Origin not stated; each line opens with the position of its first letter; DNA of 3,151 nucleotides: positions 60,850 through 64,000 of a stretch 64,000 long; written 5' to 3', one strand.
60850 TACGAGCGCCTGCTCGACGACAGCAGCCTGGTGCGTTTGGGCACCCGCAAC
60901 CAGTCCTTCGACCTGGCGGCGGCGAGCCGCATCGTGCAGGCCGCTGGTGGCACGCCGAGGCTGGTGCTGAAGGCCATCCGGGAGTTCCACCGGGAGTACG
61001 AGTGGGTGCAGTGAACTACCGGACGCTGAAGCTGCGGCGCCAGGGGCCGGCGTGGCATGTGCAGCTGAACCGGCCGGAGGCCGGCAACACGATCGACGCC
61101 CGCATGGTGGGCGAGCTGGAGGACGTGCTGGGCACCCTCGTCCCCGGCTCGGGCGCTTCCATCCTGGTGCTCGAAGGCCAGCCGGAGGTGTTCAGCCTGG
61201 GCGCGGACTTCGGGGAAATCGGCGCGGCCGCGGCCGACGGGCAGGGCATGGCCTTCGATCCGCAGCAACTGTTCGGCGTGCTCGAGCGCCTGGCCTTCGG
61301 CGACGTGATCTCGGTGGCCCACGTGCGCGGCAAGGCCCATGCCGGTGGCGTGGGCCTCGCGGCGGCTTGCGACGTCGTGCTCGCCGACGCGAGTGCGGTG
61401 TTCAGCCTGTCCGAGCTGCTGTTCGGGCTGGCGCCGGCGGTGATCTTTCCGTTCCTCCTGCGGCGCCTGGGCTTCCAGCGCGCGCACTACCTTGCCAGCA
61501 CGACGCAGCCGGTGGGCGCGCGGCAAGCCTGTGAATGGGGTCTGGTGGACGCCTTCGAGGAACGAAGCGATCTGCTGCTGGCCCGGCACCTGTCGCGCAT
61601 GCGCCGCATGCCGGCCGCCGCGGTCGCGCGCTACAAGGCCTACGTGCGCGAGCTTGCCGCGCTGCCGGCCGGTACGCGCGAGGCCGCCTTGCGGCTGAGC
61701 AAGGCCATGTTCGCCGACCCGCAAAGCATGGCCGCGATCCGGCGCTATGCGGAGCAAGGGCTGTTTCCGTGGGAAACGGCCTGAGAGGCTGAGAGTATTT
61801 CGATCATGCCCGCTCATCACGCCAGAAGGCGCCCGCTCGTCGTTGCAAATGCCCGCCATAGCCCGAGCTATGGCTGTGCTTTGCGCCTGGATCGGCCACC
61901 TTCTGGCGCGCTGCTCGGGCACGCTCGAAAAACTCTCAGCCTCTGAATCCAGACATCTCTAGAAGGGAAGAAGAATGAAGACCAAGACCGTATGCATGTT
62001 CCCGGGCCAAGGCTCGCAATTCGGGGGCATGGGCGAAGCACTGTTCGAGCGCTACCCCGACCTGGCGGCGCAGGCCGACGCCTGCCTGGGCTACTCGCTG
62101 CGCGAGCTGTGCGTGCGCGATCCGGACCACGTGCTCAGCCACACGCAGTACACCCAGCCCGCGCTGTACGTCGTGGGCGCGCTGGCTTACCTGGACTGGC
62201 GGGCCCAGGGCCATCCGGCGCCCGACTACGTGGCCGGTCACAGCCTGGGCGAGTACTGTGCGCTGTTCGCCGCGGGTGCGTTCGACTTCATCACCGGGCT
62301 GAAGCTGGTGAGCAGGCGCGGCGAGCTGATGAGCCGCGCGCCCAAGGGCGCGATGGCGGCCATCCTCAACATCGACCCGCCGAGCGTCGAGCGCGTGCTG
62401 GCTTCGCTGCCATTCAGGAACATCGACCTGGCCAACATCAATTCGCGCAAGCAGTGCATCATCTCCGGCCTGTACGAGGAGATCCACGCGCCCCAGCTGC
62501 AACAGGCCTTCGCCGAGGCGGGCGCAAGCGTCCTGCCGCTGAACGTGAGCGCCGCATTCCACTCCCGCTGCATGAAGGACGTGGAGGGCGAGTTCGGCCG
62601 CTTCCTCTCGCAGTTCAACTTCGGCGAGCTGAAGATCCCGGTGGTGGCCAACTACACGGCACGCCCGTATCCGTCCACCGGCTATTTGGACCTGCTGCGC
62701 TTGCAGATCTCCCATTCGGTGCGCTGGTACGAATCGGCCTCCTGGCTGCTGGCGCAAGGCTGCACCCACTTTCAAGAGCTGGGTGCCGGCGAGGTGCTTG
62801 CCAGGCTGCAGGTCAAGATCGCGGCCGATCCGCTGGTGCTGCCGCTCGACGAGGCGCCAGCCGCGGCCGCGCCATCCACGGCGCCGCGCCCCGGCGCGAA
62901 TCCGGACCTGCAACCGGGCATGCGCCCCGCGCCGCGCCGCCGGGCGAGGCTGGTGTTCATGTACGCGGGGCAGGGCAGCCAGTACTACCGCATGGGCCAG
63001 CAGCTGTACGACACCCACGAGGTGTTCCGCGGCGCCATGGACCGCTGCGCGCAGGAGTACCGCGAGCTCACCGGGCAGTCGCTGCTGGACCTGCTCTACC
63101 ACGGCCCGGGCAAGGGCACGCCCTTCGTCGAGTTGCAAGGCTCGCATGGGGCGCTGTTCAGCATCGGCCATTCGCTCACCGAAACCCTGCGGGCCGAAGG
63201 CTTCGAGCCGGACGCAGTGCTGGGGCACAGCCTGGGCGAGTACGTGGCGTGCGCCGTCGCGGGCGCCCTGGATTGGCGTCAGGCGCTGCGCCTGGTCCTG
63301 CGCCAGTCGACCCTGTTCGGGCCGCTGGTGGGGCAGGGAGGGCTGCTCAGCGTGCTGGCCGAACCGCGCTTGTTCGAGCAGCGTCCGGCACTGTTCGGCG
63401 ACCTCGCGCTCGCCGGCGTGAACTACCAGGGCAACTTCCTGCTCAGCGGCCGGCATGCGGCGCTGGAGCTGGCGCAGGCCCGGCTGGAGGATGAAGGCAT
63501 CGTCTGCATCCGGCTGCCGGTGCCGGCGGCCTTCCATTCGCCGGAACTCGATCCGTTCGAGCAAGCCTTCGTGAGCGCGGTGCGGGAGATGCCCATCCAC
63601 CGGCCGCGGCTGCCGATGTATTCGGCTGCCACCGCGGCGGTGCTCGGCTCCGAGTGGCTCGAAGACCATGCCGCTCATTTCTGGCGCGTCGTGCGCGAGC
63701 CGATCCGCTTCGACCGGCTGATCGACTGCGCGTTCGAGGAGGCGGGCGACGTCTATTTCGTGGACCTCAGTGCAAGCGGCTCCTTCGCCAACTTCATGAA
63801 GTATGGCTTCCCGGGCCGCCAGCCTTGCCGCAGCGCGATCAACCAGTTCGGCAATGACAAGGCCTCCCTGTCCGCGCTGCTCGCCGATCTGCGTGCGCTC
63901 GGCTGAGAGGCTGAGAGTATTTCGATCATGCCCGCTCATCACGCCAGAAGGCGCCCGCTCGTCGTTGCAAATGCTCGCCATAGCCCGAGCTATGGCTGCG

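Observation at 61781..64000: Near-identical long imperfect-palindrome elements bracket the AT-AT gene and carry the stop codons of two genes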

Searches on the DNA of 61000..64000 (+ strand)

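Call 6: search_rna_families(source=window, start=61000, end=64000, threshold=evalue, max_evalue=1)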
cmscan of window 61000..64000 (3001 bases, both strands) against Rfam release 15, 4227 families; matches with E-value up to 1: 1.
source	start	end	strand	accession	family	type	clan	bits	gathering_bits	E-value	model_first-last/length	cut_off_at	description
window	61627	61684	+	RF01523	TB10Cs1H2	Gene; snRNA; snoRNA; HACA-box;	-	21.1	50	0.5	1-63/63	no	Trypanosomatid snoRNA TB10Cs1H2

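Call 20: search_dna_similar(query=window:61781-61946:+, collection=plasmids, mode=distant, max_evalue=0.001, max_rows=30)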
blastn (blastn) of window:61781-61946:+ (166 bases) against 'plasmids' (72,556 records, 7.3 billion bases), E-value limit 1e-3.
Records with a match: 8; places in all: 8; records where one place covers at least 80% of the query: 0.
Best place of each record, by identity: 80-90% 7; 60-80% 1.
By first word of the organism name: Cupriavidus 5; Variovorax 1; Mitsuaria 1; Ralstonia 1.
By predicted mobility (MOB-suite, as given by PLSDB): non-mobilizable 4; mobilizable 2; conjugative 2.
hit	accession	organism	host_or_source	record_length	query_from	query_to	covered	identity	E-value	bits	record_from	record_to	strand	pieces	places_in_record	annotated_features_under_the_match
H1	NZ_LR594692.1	Variovorax sp. WDL1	linuron-contaminated soil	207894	1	120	72%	76.7%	3e-16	92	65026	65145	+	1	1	acyl-CoA dehydrogenase family protein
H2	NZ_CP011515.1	Mitsuaria sp. 7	Bacterium from forest soil.,forest soil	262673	48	108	37%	83.6%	2e-6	59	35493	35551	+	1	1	none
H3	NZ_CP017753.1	Cupriavidus sp. USMAHM13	cell culture,Paddy field, Sungai Manik, ...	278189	58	110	32%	88.7%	1e-8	66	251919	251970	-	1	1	none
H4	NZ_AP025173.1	Cupriavidus sp. P-10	-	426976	58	109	31%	88.5%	4e-8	64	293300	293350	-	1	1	none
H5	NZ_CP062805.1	Cupriavidus basilensis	Cell culture,Sediment of a freshwater ...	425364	58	109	31%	88.5%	4e-8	64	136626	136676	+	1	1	none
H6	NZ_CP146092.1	Ralstonia sp. RRA.1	-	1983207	58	108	31%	88.2%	1e-7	64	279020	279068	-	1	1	none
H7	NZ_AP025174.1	Cupriavidus sp. P-10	-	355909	58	108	31%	88.2%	1e-7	63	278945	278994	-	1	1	none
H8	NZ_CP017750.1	Cupriavidus sp. USMAA2-4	cell culture,Sungai Pinang, Penang, ...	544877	58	110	32%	83.0%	3e-4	53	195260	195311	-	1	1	none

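Call 22: get_annotated_region(hit=H1, flank=1500)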
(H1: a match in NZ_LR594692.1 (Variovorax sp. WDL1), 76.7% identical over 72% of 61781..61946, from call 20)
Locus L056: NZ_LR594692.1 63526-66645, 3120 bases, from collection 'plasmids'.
description: Variovorax sp. WDL1 plasmid 4
organism: Variovorax sp. WDL1 (NCBI taxid 207745)
taxonomy: Bacteria; Pseudomonadota; Betaproteobacteria; Burkholderiales; Comamonadaceae; Variovorax; Variovorax sp. WDL1
host: -; source: linuron-contaminated soil; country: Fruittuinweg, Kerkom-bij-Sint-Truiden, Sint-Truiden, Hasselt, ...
typing (MOB-suite, as given by PLSDB): mobilizable; relaxase MOBP
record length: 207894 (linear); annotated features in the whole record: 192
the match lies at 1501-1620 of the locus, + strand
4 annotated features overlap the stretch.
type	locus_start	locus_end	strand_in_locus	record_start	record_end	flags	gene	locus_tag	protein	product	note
CDS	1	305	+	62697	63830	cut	-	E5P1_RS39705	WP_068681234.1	acyl-CoA dehydrogenase family protein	-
CDS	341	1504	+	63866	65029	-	-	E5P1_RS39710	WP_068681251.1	acyl-CoA dehydrogenase family protein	-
CDS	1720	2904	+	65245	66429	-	-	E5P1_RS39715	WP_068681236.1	CoA transferase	-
CDS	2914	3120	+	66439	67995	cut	-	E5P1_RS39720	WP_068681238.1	AMP-binding protein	-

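Call 23: get_annotated_region(hit=H3, flank=1500)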
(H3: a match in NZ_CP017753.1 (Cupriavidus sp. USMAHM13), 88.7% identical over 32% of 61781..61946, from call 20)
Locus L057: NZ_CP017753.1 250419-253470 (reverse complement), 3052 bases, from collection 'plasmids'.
description: Cupriavidus sp. USMAHM13 isolate pure plasmid unnamed1, complete sequence
organism: Cupriavidus sp. USMAHM13 (NCBI taxid 1389192)
taxonomy: Bacteria; Pseudomonadota; Betaproteobacteria; Burkholderiales; Burkholderiaceae; Cupriavidus; Cupriavidus sp. USMAHM13
host: -; source: cell culture,Paddy field, Sungai Manik, Malaysia; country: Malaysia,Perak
typing (MOB-suite, as given by PLSDB): non-mobilizable; replicon rep_cluster_331
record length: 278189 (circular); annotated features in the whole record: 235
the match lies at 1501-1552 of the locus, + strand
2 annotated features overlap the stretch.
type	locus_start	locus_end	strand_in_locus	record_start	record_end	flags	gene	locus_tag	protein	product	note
CDS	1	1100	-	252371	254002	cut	groL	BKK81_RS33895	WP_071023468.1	chaperonin GroEL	GO:0006457 - protein folding [Evidence IEA]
CDS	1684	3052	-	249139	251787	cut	fdhF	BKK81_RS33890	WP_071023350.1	formate dehydrogenase subunit alpha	GO:0015942 - formate metabolic process [Evidence IEA]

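Call 24: get_annotated_region(hit=H6, flank=1500)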
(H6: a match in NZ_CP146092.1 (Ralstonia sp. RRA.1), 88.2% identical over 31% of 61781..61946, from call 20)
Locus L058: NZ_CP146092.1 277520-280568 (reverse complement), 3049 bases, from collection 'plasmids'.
description: Ralstonia sp. RRA.1 plasmid unnamed1, complete sequence
organism: Ralstonia sp. RRA.1 (NCBI taxid 3122075)
taxonomy: Bacteria; Pseudomonadota; Betaproteobacteria; Burkholderiales; Burkholderiaceae; Ralstonia; Ralstonia sp. RRA.1
host: -; source: -; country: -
typing (MOB-suite, as given by PLSDB): non-mobilizable
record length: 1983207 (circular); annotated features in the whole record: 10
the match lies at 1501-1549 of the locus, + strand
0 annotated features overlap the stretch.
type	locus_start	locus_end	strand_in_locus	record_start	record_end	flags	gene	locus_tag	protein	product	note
